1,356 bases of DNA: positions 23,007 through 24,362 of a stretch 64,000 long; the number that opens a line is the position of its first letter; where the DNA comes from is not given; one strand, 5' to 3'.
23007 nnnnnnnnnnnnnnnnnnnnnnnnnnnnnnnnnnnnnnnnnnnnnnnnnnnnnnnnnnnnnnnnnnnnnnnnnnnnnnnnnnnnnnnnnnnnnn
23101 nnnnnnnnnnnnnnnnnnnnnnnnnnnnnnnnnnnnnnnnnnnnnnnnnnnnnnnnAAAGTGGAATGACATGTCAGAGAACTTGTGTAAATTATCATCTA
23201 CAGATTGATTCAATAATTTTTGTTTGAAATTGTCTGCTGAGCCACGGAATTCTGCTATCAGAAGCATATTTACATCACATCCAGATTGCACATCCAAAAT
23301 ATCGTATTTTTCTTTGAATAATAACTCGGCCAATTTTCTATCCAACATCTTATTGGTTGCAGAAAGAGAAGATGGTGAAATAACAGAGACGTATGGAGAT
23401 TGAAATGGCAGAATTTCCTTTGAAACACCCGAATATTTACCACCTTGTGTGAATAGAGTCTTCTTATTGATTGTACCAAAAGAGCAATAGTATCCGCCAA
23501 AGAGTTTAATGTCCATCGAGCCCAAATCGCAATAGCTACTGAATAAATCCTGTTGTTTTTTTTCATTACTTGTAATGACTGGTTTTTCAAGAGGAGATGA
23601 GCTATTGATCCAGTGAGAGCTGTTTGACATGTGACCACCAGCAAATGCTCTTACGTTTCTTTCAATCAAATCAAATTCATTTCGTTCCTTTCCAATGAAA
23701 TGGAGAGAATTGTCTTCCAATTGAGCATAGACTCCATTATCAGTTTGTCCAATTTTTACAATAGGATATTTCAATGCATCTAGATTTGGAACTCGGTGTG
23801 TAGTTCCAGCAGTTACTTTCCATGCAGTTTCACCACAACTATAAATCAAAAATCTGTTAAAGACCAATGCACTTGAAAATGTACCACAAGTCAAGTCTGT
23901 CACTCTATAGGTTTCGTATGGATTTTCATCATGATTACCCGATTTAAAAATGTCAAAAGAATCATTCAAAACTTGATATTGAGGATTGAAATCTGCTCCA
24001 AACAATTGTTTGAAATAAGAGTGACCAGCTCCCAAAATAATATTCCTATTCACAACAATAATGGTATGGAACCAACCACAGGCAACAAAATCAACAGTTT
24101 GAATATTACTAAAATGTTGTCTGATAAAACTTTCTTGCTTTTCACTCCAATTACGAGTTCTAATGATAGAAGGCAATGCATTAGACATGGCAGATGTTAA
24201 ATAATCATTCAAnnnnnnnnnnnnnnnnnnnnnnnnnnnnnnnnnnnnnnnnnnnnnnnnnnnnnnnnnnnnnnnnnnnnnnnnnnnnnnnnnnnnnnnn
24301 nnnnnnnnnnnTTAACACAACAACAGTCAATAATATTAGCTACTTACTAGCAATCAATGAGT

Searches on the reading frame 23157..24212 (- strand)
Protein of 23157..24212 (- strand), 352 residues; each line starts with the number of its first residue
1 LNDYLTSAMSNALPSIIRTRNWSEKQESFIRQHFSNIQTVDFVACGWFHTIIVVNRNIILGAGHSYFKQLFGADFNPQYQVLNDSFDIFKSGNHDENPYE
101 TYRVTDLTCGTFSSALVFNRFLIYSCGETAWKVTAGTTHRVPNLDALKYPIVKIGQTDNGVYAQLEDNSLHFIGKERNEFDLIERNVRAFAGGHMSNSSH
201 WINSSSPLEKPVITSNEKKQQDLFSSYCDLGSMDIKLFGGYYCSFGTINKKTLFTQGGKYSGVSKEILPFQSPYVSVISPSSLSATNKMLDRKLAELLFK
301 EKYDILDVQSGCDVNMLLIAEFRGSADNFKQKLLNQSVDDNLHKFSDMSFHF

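Call 27: search_protein_families(library=pfam, max_evalue=0.1, proteins=[window:23157-24212:-])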
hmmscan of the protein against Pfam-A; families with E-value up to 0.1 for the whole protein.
window:23157-24212:- (352 aa): 2 families
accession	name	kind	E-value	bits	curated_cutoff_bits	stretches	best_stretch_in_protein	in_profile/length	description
PF25390.1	WD40_RLD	-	0.00024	21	150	1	36-130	30-223/363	RCC1-like domain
PF13540.12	RCC1_2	-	0.0075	16.5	22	1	42-69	3-30/30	Regulator of chromosome condensation (RCC1) repeat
